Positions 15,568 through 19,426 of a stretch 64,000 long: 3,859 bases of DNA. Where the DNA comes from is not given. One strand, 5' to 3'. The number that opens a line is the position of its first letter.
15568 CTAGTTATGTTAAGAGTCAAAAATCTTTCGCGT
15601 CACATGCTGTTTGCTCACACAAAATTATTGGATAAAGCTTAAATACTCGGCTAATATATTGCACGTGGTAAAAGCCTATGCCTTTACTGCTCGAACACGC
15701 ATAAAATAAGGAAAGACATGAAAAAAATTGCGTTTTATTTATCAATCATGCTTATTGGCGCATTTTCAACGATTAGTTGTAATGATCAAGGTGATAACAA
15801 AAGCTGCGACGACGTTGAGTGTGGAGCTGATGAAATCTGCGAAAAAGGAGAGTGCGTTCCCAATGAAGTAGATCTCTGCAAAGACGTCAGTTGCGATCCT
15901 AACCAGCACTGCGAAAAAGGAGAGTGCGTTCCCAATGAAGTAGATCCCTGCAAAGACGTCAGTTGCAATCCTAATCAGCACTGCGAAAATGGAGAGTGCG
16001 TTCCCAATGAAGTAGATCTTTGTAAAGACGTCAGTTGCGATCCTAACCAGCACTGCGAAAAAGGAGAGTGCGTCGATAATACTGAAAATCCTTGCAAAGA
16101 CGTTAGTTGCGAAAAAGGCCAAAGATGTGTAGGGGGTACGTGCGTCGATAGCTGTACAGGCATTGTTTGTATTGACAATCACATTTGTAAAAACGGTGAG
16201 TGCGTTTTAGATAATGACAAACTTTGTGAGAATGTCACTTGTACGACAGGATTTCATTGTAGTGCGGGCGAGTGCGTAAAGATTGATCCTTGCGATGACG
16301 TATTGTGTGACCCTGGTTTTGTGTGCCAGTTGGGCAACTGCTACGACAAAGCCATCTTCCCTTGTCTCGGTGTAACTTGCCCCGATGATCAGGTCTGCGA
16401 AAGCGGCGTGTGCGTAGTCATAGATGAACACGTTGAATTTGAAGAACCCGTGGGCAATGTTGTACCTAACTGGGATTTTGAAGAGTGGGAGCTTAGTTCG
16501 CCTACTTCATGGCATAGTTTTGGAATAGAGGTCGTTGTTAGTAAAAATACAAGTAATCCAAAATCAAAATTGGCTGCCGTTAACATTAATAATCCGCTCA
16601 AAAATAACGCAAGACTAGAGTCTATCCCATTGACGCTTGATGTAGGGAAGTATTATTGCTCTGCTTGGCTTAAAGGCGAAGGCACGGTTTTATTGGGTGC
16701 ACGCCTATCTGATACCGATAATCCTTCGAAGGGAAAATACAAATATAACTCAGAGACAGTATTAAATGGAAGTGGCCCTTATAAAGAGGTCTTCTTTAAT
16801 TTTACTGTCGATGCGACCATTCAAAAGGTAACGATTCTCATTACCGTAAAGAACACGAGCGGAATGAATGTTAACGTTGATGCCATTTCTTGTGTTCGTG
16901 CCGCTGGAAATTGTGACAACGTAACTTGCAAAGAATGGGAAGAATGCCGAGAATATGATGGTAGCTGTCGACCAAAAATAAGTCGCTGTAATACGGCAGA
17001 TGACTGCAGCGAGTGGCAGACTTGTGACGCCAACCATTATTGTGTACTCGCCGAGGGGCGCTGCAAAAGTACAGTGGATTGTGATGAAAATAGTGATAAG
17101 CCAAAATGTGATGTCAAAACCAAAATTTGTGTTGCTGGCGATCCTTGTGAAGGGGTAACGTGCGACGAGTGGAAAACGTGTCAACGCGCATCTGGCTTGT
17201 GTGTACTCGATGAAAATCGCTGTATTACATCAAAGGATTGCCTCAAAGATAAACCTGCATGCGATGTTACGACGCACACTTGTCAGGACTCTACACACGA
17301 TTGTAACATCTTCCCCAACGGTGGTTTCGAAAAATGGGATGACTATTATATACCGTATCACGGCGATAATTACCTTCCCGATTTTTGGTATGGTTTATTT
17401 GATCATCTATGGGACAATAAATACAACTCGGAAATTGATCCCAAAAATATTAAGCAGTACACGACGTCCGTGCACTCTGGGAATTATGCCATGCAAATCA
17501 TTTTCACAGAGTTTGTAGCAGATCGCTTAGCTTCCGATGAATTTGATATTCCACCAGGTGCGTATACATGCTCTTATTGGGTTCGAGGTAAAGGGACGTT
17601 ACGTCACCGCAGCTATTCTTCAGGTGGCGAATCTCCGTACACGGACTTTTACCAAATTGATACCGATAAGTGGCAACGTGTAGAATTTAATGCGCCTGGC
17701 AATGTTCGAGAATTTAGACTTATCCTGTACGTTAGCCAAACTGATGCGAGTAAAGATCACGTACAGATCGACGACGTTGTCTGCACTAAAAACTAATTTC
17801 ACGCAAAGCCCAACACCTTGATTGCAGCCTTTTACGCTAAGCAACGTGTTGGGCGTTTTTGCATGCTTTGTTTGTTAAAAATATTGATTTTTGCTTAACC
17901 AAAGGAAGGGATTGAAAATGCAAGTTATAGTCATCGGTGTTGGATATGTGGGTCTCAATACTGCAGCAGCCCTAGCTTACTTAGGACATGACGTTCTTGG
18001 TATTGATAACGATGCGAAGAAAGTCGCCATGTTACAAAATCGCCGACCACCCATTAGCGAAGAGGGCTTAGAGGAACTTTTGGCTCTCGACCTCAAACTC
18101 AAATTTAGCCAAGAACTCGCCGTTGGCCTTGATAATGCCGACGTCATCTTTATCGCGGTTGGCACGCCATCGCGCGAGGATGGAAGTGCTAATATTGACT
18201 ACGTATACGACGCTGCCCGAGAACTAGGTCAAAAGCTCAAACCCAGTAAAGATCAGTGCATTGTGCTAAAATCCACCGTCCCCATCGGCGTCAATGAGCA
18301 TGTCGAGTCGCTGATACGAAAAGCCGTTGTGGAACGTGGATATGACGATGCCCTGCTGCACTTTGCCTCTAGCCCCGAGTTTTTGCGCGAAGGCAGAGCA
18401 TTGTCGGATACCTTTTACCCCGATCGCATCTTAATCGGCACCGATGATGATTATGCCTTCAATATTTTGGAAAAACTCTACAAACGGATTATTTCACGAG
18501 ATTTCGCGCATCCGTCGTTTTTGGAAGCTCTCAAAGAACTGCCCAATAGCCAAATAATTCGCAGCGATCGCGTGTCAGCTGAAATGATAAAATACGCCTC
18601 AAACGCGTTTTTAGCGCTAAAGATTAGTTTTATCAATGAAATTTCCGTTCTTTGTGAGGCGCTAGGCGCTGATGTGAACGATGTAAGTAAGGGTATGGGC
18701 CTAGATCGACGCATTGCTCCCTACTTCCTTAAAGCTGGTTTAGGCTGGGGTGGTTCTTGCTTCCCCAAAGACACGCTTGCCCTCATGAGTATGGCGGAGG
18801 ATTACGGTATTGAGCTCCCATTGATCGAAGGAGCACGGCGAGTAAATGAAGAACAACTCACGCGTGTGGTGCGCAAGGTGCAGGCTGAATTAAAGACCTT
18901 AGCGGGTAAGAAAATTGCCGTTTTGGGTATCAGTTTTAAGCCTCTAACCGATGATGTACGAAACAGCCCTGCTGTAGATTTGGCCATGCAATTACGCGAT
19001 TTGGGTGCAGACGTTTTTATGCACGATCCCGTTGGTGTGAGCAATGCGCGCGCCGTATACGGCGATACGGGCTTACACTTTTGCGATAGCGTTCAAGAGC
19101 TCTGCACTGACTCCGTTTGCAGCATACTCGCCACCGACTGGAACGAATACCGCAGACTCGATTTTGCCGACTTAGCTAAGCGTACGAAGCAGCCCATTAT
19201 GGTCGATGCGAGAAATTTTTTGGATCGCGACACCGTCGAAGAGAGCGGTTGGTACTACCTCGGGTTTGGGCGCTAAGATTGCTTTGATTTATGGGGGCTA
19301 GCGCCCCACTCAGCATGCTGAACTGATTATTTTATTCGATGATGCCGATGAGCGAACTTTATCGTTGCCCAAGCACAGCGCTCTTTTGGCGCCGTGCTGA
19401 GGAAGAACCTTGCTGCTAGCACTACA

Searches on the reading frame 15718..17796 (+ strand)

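Call 9: search_protein_families(library=pfam, proteins=[window:15718-17796:+])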
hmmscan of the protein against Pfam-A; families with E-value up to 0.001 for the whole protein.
window:15718-17796:+ (692 aa): 1 family
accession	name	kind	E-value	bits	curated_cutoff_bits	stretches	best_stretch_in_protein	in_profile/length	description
PF02018.23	CBM_4_9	-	1.1e-05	26.3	25.9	1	247-380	2-134/136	Carbohydrate binding domain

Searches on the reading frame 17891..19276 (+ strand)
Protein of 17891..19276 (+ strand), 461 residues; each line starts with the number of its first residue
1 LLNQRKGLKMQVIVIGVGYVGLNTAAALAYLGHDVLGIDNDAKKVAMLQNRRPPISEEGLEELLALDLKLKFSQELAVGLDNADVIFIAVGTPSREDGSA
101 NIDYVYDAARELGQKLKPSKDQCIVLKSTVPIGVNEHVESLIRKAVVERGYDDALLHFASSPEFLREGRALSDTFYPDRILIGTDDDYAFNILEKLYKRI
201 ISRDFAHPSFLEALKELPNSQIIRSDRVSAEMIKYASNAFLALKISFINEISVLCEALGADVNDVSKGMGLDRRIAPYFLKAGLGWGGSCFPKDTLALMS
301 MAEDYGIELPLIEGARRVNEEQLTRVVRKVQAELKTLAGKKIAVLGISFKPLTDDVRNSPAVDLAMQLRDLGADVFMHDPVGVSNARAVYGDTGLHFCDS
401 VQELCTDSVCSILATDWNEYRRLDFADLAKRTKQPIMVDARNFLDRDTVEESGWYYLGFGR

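Call 9: search_protein_families(library=pfam, proteins=[window:17891-19276:+])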
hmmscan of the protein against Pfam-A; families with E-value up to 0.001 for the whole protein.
window:17891-19276:+ (461 aa): 6 families
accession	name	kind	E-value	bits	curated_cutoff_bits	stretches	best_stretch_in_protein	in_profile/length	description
PF03721.20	UDPG_MGDP_dh_N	-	8.3e-51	172.7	27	1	10-195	1-186/187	UDP-glucose/GDP-mannose dehydrogenase family, NAD binding domain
PF00984.24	UDPG_MGDP_dh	-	5.1e-38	129.5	25.4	1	229-320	2-93/94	UDP-glucose/GDP-mannose dehydrogenase family, central domain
PF03720.21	UDPG_MGDP_dh_C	-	1.3e-26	93.4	30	1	343-446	1-103/103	UDP-glucose/GDP-mannose dehydrogenase family, UDP binding domain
PF02254.24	TrkA_N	-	7.8e-05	23.4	23.8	1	12-52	1-41/116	TrkA-N domain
PF01262.27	AlaDh_PNT_C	-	0.0007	19.5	23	0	10-50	29-69/214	Alanine dehydrogenase/PNT, C-terminal domain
PF01210.29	NAD_Gly3P_dh_N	-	0.00095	19.6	23.1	0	12-92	2-79/158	NAD-dependent glycerol-3-phosphate dehydrogenase N-terminus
